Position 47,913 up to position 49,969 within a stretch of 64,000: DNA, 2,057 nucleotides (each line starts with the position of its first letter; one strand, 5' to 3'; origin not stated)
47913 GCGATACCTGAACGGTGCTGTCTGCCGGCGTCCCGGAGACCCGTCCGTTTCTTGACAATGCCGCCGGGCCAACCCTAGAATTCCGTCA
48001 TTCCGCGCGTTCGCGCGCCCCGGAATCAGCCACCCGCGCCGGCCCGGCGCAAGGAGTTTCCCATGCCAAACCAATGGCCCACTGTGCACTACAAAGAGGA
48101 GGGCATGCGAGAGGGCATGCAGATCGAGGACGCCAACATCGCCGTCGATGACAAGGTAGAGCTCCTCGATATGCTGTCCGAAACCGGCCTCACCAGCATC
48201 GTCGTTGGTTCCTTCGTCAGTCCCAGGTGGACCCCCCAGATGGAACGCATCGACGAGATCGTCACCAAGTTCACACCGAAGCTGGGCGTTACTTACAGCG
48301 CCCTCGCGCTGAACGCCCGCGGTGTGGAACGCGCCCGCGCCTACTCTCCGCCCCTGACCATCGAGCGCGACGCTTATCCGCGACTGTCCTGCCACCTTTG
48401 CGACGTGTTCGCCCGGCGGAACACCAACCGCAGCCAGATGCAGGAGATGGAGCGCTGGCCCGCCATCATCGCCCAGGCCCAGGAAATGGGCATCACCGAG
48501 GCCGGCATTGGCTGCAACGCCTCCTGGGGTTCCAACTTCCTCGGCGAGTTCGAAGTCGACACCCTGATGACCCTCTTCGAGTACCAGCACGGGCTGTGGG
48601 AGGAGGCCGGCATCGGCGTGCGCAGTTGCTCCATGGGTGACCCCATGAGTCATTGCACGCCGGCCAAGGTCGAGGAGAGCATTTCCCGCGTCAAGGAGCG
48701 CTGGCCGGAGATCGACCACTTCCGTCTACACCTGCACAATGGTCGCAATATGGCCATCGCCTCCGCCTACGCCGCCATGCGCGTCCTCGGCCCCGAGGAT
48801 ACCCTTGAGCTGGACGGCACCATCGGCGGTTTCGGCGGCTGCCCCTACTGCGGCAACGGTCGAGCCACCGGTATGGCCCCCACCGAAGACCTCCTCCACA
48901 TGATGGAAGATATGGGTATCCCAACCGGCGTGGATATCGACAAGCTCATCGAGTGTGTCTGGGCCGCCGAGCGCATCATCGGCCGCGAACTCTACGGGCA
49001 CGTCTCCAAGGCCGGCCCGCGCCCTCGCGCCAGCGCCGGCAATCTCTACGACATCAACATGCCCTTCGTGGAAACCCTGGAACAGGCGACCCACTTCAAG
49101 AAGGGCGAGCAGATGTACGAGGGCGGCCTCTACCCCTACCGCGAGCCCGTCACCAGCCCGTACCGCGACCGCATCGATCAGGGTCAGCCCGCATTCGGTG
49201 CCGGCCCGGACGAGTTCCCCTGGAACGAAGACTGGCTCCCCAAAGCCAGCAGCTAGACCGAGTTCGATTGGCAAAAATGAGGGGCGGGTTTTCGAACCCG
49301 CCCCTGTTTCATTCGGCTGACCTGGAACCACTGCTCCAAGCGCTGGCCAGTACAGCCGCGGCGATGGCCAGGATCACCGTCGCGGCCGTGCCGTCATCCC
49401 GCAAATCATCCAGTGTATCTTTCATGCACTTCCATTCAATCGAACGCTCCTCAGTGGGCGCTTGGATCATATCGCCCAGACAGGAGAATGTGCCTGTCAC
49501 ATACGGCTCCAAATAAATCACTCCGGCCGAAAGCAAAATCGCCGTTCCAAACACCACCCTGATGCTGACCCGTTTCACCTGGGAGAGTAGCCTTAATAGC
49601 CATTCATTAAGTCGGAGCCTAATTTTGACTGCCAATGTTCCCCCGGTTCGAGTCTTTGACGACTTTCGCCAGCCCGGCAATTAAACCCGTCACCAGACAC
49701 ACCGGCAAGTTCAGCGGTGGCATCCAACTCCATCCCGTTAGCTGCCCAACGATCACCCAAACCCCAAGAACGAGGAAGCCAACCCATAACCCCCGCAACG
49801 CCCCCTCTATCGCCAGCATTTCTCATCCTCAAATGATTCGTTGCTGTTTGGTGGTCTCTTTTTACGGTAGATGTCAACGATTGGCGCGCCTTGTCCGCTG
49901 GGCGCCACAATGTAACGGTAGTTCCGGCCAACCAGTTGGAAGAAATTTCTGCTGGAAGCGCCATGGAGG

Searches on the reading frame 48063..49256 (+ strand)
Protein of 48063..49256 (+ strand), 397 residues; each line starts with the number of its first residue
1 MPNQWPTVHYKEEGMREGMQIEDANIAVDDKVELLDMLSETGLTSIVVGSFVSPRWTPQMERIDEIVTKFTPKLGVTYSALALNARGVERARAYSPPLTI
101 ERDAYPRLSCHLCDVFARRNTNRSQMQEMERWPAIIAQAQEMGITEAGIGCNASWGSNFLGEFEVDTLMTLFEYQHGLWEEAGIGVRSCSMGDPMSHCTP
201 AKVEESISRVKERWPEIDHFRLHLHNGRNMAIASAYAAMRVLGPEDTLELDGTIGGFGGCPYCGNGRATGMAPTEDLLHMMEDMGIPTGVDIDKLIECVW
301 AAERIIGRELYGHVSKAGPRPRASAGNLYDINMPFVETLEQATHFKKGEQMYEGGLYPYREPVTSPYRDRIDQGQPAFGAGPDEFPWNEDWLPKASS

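Call 5: search_protein_families(library=pfam, proteins=[window:48063-49256:+], max_evalue=0.1)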
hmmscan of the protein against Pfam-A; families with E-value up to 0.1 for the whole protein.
window:48063-49256:+ (397 aa): 1 family
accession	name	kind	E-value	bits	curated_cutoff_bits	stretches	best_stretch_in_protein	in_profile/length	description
PF00682.25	HMGL-like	-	3.6e-19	69.6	29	1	14-297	8-255/260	HMGL-like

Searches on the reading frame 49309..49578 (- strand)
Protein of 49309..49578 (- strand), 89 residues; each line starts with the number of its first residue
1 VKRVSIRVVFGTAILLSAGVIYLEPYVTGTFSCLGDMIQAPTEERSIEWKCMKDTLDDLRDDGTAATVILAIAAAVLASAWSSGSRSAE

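Call 6: search_protein_families(library=padloc, proteins=[window:49309-49578:-], max_evalue=1)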
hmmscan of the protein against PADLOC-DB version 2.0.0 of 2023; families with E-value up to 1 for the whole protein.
window:49309-49578:- (89 aa): 0 families

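Call 7: search_protein_families(library=ncbifam, proteins=[window:49309-49578:-], max_evalue=1)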
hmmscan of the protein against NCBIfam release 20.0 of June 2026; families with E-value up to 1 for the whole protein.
window:49309-49578:- (89 aa): 0 families

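Call 8: search_protein_families(library=phrogs, proteins=[window:49309-49578:-], max_evalue=1)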
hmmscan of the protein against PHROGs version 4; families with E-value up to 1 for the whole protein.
window:49309-49578:- (89 aa): 0 families

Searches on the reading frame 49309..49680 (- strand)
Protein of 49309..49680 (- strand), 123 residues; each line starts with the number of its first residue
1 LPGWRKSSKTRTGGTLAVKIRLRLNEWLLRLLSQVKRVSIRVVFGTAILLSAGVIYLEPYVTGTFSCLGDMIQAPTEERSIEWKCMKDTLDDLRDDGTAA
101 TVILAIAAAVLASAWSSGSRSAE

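Call 5: search_protein_families(library=pfam, proteins=[window:49309-49680:-], max_evalue=0.1)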
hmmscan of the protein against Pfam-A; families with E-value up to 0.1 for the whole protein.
window:49309-49680:- (123 aa): 1 family
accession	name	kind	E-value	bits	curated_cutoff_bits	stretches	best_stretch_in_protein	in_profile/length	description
PF15008.12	DUF4518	-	0.064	12.9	27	1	44-85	222-261/271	Domain of unknown function (DUF4518)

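Call 30: find_homologous_proteins(query=window:49309-49635:-, max_evalue=0.01)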
Query window:49309-49635:- (108 aa): 44 proteins with E <= 0.01 among 51 candidates.
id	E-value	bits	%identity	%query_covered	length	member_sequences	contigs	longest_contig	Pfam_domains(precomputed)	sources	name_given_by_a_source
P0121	6.7e-58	211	95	100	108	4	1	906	-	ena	-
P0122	8.1e-54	198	90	100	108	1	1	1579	-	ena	-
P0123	4.6e-43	163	77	100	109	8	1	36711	-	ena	-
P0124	2.9e-40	154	84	82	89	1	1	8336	-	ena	-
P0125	4.2e-38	147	70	99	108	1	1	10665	-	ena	-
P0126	2.7e-37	145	86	77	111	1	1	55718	-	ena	-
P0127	5.7e-37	144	87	77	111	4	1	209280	-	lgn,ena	-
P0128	3.5e-35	138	80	77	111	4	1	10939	-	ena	-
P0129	1.6e-30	123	62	58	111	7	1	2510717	-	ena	-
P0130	1.5e-28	117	67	81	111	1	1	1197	-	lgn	-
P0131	1.5e-26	110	56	100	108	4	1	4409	-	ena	-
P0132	3.7e-26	109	60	96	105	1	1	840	-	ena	-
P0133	4.9e-26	109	60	89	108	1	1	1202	-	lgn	-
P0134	3.1e-25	106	53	91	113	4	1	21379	-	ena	-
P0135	3.6e-25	106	56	100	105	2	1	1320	-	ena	-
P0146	5.9e-23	99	51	92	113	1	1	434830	-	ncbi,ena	-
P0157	1.4e-20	91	48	89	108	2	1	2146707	-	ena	-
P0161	3.4e-17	80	54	76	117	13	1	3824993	-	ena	-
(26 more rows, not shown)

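Call 32: find_encoding_contigs(protein=P0146, flank=4000, max_places=2)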
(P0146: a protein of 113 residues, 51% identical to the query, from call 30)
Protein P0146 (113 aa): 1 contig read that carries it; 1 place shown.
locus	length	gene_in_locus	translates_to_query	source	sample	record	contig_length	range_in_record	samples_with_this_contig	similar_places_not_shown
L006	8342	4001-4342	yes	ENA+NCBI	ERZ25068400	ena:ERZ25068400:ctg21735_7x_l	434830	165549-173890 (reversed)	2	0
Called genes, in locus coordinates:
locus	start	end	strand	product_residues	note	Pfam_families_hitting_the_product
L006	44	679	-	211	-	PF00881:Nitroreductase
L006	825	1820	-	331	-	PF00892:EamA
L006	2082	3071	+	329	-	PF25852:DUF6242_C (faint), PF14870:PSII_BNR (faint), PF15902:Sortilin-Vps10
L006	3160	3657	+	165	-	PF00293:NUDIX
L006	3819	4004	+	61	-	-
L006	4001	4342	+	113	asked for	-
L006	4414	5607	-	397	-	PF00682:HMGL-like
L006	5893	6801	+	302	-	-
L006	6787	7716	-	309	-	PF00491:Arginase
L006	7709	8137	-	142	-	PF02675:AdoMet_dc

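Call 33: find_encoding_contigs(protein=P0161, flank=4000, max_places=2)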
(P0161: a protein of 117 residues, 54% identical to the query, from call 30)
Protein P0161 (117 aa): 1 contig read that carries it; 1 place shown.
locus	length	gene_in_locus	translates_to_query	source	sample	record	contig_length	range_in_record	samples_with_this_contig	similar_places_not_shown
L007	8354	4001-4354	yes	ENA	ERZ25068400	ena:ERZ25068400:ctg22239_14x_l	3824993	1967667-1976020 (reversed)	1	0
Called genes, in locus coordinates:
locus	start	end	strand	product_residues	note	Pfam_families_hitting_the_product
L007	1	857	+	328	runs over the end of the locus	PF00294:PfkB, PF08543:Phos_pyr_kin (weak)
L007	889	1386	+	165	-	PF14803:Zn_ribbon_Nudix (weak), PF00293:NUDIX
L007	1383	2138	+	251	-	PF18912:DZR_2 (weak), PF00156:Pribosyltran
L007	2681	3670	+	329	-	PF25852:DUF6242_C (faint), PF14870:PSII_BNR (faint), PF15902:Sortilin-Vps10, PF02012:BNR (faint)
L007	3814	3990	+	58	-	-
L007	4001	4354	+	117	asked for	-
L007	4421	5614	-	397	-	PF00682:HMGL-like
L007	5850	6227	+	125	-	-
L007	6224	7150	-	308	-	PF00491:Arginase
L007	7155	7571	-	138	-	PF02675:AdoMet_dc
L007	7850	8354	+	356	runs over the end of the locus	PF00005:ABC_tran, PF13304:AAA_21 (faint)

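Call 34: find_encoding_contigs(protein=P0157, flank=4000, max_places=2)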
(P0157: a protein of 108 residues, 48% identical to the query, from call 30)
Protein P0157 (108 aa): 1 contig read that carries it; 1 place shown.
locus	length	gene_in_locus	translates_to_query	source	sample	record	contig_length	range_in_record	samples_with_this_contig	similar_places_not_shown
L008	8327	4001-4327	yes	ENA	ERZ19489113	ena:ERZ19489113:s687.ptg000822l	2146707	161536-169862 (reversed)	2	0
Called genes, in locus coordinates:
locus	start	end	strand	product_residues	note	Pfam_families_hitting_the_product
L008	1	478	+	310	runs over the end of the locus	PF00294:PfkB, PF08543:Phos_pyr_kin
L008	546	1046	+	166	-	PF14803:Zn_ribbon_Nudix, PF00293:NUDIX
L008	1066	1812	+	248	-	PF18912:DZR_2 (weak), PF00156:Pribosyltran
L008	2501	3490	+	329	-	PF25852:DUF6242_C (faint), PF14870:PSII_BNR (faint), PF15902:Sortilin-Vps10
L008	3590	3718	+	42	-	-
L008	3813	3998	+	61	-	-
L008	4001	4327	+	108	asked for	-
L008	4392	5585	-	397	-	PF00682:HMGL-like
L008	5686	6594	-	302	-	PF00491:Arginase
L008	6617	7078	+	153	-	-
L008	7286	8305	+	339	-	PF00005:ABC_tran, PF13304:AAA_21 (faint)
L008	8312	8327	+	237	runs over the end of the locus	PF01061:ABC2_membrane, PF12679:ABC2_membrane_2, PF12698:ABC2_membrane_3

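Call 76: search_solved_structures(query=A7, max_evalue=10)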
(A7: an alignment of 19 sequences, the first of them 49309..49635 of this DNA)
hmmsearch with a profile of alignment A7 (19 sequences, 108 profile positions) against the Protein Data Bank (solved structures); distinct sequences matched with E-value up to 10: 1.
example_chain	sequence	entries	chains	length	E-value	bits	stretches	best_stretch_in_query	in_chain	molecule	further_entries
5cwf_A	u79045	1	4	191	1.3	12.4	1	71-100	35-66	Designed helical repeat protein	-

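Call 77: search_protein_families(library=pfam, alignment_id=A7, max_evalue=1)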
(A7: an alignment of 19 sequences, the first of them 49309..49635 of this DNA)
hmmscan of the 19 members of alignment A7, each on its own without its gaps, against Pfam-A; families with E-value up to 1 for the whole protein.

A. member 1, window:49309-49635:- (108 aa): 1 family
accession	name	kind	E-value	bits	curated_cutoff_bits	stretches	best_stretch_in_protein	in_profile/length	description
PF15008.12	DUF4518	-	0.049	13.3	27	1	29-70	222-261/271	Domain of unknown function (DUF4518)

B. families by the number of members that match (of 19 scanned): 11 families
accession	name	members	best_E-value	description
PF05231.19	MASE1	3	0.013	MASE1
PF25392.1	MS_channel_TM1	3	0.048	Mechanosensitive ion channel, transmembrane helix 1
PF19607.4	DUF6112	2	0.04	Family of unknown function (DUF6112)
PF06703.16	SPC25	2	0.14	Microsomal signal peptidase 25 kDa subunit (SPC25)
PF15008.12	DUF4518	1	0.049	Domain of unknown function (DUF4518)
PF20134.4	DUF6524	1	0.051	Family of unknown function (DUF6524)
PF03221.22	HTH_Tnp_Tc5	1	0.11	Tc5 transposase DNA-binding domain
PF15391.11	DUF4614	1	0.19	Domain of unknown function (DUF4614)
PF14331.11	IcmF-related_N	1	0.2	IcmF-related N-terminal domain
PF06097.16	DUF945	1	0.3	Bacterial protein of unknown function (DUF945)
PF16020.10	Deltameth_res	1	0.57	Deltamethrin resistance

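Call 82: search_protein_families(library=pfam, proteins=[P0178], max_evalue=0.001)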
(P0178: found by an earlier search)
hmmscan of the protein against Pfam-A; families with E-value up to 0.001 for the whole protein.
P0178 (537 aa): 1 family
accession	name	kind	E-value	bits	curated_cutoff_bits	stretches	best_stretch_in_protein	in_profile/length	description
PF00293.34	NUDIX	-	5.1e-17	62.6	21.1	1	2-116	2-130/134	NUDIX domain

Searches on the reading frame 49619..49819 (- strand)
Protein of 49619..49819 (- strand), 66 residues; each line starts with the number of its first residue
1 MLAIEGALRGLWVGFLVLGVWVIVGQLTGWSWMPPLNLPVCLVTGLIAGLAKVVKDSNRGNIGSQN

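Call 5: search_protein_families(library=pfam, proteins=[window:49619-49819:-], max_evalue=0.1)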
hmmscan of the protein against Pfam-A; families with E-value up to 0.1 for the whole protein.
window:49619-49819:- (66 aa): 1 family
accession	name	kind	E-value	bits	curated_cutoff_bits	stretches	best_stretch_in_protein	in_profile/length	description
PF12822.12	ECF_trnsprt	-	0.0026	18.2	30.7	1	3-58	35-96/169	ECF transporter, substrate-specific component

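Call 6: search_protein_families(library=padloc, proteins=[window:49619-49819:-], max_evalue=1)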
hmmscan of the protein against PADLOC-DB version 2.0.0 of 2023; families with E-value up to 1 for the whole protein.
window:49619-49819:- (66 aa): 0 families

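Call 7: search_protein_families(library=ncbifam, proteins=[window:49619-49819:-], max_evalue=1)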
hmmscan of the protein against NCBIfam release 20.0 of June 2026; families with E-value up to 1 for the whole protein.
window:49619-49819:- (66 aa): 0 families

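Call 8: search_protein_families(library=phrogs, proteins=[window:49619-49819:-], max_evalue=1)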
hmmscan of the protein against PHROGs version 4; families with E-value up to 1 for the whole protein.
window:49619-49819:- (66 aa): 3 families
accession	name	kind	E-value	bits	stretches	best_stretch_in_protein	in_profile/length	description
phrog_781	-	unknown function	0.0082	16.4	1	10-53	95-137/152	-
phrog_20896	-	unknown function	0.094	14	1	14-53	30-71/98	-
phrog_30341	-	unknown function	0.42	11.7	0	11-31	13-33/75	-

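Call 31: find_homologous_proteins(query=window:49619-49819:-, max_evalue=0.01)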
Query window:49619-49819:- (66 aa): 13 proteins with E <= 0.01 among 17 candidates.
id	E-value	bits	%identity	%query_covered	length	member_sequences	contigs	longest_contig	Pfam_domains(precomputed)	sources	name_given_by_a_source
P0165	6.1e-34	133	95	100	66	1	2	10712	-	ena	-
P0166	2.0e-33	131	95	100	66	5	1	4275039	-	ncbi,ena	-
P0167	2.4e-32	128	95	100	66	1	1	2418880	-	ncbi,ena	-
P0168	7.9e-32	126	88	100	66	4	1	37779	-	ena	-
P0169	5.8e-24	101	78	89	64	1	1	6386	-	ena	-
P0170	1.8e-21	93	86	85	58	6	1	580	-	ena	-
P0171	1.3e-20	90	78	83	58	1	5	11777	-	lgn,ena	-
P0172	4.0e-20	89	84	56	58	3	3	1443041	-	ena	-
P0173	4.2e-20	89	79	85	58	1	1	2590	-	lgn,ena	-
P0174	2.7e-19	86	75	85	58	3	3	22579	-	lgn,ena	-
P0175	7.5e-19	85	70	85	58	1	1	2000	-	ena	-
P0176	3.5e-18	83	73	85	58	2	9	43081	-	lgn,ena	-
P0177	3.3e-16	76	81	71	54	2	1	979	-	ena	-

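Call 82: search_protein_families(library=pfam, proteins=[P0178], max_evalue=0.001)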
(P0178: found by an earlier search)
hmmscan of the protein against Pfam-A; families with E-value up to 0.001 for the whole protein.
P0178 (537 aa): 1 family
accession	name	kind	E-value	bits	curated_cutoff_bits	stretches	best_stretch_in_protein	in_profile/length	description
PF00293.34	NUDIX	-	5.1e-17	62.6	21.1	1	2-116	2-130/134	NUDIX domain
